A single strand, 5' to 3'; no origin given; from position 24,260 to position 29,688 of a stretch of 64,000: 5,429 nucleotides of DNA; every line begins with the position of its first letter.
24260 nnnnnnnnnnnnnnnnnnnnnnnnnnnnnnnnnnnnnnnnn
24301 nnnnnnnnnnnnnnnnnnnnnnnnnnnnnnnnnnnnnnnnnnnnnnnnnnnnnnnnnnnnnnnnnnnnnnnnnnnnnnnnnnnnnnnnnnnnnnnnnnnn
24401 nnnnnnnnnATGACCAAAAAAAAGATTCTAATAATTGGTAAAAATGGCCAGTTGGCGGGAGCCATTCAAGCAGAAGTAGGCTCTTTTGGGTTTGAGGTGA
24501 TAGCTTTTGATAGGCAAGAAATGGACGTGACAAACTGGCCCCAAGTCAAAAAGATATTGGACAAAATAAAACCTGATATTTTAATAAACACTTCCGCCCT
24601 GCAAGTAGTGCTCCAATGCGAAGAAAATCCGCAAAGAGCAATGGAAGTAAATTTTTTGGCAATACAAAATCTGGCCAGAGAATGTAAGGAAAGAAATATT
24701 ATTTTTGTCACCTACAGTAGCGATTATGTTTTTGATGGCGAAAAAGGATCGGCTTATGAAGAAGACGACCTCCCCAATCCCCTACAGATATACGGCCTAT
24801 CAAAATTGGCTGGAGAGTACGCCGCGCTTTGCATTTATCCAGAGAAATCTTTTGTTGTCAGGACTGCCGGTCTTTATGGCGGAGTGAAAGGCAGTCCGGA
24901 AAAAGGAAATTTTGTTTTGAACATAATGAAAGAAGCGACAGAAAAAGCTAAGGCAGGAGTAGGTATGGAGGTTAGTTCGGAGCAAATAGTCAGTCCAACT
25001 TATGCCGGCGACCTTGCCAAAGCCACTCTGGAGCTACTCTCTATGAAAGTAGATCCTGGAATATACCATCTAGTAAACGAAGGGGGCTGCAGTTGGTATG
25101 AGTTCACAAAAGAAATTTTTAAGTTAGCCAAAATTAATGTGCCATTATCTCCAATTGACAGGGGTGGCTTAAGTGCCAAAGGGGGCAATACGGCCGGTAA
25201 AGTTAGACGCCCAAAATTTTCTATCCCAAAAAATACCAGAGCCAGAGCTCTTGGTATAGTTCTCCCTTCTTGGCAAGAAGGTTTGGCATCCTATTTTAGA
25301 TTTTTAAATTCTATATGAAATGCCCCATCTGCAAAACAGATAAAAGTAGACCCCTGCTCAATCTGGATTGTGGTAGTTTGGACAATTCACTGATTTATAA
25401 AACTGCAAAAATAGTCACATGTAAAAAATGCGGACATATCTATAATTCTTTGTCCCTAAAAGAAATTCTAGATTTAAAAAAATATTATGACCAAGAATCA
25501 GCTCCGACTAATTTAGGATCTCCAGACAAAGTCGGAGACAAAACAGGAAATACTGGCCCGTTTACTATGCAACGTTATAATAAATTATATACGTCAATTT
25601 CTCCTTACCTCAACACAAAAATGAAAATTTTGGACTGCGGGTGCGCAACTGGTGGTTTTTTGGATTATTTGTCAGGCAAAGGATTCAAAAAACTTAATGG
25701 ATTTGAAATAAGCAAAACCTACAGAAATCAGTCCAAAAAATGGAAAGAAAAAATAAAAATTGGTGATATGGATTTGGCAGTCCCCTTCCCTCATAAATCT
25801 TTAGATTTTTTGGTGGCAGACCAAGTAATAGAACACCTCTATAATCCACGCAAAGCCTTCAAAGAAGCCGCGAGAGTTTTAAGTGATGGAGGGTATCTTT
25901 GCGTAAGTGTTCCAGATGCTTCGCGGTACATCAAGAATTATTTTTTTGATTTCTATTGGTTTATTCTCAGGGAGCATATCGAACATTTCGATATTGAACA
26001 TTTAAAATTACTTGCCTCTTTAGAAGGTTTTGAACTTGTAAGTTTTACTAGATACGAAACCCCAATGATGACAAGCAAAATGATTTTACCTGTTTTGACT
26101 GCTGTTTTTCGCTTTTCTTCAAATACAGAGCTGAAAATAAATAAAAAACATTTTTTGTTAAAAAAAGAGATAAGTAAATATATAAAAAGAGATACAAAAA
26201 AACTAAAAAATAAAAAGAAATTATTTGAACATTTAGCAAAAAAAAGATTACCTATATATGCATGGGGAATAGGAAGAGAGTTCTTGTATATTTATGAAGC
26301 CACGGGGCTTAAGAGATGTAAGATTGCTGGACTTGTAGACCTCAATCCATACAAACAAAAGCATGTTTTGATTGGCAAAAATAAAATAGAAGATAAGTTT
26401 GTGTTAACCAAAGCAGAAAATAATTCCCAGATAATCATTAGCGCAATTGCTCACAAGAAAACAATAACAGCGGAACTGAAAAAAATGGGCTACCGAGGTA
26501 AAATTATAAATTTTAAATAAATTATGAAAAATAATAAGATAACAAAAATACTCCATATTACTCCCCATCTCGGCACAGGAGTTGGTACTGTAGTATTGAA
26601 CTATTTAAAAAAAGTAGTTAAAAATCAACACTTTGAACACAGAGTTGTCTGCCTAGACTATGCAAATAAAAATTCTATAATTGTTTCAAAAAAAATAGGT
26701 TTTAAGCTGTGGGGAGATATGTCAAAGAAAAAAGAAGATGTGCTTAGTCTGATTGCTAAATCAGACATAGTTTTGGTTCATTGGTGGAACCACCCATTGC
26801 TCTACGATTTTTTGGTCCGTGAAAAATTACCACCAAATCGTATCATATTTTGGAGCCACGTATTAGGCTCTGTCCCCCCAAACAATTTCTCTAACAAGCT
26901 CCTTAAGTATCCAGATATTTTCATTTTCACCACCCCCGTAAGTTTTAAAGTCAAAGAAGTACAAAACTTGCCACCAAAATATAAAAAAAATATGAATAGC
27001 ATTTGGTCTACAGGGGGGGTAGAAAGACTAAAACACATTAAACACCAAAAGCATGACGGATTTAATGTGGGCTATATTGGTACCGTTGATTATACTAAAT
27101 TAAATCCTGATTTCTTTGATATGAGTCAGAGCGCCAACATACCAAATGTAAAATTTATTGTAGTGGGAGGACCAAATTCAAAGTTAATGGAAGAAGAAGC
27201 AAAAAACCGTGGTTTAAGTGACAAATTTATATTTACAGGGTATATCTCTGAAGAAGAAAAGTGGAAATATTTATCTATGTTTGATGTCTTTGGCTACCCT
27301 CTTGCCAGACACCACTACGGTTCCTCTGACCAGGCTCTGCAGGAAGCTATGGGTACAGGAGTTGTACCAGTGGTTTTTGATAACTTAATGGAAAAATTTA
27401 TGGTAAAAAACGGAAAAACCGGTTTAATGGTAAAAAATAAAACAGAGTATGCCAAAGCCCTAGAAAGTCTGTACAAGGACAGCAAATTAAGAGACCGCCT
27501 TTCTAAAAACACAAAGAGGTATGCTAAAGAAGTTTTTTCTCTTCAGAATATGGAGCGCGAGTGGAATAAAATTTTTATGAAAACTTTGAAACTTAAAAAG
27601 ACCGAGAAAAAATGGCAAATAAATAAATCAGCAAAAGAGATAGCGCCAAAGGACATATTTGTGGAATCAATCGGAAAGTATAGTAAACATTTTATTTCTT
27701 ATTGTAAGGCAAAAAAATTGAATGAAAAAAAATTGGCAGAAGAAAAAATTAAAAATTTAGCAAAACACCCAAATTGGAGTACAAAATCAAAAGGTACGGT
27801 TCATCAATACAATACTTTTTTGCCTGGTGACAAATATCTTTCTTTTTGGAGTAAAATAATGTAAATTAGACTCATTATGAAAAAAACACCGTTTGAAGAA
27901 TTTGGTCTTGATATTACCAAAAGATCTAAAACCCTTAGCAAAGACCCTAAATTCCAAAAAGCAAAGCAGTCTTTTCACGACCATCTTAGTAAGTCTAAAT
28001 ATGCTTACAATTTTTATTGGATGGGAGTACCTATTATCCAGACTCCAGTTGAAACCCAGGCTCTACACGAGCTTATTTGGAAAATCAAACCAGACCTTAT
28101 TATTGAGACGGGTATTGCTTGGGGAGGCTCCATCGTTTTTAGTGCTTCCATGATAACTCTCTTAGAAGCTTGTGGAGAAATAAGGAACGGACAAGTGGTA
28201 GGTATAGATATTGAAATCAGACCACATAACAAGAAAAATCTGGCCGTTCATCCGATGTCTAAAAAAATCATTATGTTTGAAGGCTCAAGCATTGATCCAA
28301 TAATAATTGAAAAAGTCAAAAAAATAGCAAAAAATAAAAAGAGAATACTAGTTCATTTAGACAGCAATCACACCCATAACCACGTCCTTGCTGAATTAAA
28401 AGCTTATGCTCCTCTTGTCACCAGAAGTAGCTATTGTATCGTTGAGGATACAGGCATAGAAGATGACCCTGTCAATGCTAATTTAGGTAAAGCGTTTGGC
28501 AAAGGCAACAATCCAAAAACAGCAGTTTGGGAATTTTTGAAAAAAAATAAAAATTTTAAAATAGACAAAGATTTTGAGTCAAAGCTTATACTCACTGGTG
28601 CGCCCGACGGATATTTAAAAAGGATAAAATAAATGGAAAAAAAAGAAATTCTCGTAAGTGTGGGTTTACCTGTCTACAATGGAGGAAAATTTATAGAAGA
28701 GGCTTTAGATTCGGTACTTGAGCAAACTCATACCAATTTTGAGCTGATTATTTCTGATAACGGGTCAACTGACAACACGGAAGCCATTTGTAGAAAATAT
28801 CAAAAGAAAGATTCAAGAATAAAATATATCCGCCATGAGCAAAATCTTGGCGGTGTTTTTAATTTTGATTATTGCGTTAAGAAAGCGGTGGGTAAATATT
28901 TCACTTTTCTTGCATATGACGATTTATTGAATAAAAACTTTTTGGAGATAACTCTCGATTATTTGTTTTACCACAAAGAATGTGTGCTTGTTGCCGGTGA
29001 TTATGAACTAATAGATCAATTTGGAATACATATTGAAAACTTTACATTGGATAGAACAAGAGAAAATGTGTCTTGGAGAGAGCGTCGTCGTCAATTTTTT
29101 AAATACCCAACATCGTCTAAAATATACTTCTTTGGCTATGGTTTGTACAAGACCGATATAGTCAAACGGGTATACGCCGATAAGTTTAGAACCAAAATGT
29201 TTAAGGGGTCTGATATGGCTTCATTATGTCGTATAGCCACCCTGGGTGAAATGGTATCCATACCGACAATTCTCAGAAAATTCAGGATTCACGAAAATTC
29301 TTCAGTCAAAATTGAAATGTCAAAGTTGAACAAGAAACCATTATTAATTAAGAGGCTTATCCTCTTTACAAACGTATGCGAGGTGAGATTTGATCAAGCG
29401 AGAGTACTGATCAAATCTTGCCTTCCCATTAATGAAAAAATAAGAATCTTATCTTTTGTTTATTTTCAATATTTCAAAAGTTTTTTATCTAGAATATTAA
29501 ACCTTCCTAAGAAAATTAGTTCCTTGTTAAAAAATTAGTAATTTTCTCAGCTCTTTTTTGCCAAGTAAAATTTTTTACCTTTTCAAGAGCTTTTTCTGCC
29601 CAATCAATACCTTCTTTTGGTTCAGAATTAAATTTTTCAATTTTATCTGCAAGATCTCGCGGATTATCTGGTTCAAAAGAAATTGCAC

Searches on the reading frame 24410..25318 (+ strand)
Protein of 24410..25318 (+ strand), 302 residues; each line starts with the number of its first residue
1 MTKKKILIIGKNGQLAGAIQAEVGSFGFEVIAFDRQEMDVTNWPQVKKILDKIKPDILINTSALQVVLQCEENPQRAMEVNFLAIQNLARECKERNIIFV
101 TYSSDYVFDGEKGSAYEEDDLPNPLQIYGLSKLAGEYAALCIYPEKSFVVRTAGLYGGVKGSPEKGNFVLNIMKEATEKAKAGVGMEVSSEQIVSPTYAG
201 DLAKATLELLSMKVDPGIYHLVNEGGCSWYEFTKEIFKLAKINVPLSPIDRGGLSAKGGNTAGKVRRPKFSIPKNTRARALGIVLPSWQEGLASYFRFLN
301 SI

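Call 10: search_protein_families(library=pfam, proteins=[window:24410-25318:+], max_evalue=0.001)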
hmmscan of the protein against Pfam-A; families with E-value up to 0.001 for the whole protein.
window:24410-25318:+ (302 aa): 5 families
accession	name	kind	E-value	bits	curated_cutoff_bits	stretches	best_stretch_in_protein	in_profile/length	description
PF04321.23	RmlD_sub_bind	-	1.3e-69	234.9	27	1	5-296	2-282/287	RmlD substrate binding domain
PF01370.27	Epimerase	-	3.4e-19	69.6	20.9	1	6-219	1-237/240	NAD dependent epimerase/dehydratase family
PF16363.11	GDP_Man_Dehyd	-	4.4e-11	43.3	27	1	37-209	58-236/332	GDP-mannose 4,6 dehydratase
PF02719.21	Polysacc_synt_2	-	1.6e-06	28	20.2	1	36-105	59-129/293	Polysaccharide biosynthesis protein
PF01073.25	3Beta_HSD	-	2e-05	24.2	22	1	36-205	50-224/280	3-beta hydroxysteroid dehydrogenase/isomerase family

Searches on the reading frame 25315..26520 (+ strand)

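Call 10: search_protein_families(library=pfam, proteins=[window:25315-26520:+], max_evalue=0.001)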
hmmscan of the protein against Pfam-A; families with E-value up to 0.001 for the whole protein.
window:25315-26520:+ (401 aa): 7 families
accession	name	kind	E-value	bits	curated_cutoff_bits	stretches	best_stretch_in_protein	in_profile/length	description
PF13489.12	Methyltransf_23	-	3e-22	79.5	27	1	87-243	8-163/164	Methyltransferase domain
PF08241.18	Methyltransf_11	-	5.3e-16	59.5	21.2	1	106-196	1-94/95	Methyltransferase domain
PF13847.12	Methyltransf_31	-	8.6e-10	38.9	27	1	101-201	3-113/145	Methyltransferase domain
PF13649.12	Methyltransf_25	-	1.6e-09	38.8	27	1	105-193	1-97/97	Methyltransferase domain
PF08242.18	Methyltransf_12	-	1.2e-06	29.6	30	1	106-195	1-98/98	Methyltransferase domain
PF07021.18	MetW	-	7.8e-06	26.1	21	1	95-188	7-101/193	Methionine biosynthesis protein MetW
PF01728.25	FtsJ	-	0.00049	20.5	24.1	0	99-161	19-82/181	FtsJ-like methyltransferase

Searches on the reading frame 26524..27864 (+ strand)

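Call 10: search_protein_families(library=pfam, proteins=[window:26524-27864:+], max_evalue=0.001)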
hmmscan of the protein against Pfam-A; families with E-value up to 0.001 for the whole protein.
window:26524-27864:+ (446 aa): 2 families
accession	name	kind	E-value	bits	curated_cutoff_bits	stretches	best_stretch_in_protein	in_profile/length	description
PF00534.26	Glycos_transf_1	-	1.4e-23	83.8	26.4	1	202-332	41-171/172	Glycosyl transferases group 1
PF13692.12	Glyco_trans_1_4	-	5.9e-15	56.2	27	1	205-319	31-142/142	Glycosyl transferases group 1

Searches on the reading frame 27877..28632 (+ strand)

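Call 10: search_protein_families(library=pfam, proteins=[window:27877-28632:+], max_evalue=0.001)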
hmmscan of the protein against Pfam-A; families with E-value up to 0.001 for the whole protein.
window:27877-28632:+ (251 aa): 2 families
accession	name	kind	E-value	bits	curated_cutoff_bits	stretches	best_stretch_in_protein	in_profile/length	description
PF04989.18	RMNT_CmcI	-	2.8e-83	279.1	23.2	1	41-250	2-206/206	Rhamnosyl O-methyltransferase/CmcI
PF13578.12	Methyltransf_24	-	3.3e-05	25.2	26.3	1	77-191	2-104/105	Methyltransferase domain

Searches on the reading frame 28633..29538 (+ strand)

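Call 10: search_protein_families(library=pfam, proteins=[window:28633-29538:+], max_evalue=0.001)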
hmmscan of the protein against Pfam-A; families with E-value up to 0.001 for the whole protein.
window:28633-29538:+ (301 aa): 2 families
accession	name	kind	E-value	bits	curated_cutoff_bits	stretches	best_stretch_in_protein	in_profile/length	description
PF00535.33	Glycos_transf_2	-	2.2e-31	109.5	23.3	1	9-178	1-165/168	Glycosyl transferase family 2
PF13641.12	Glyco_tranf_2_3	-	1.1e-05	26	27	1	10-115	5-114/230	Glycosyltransferase like family 2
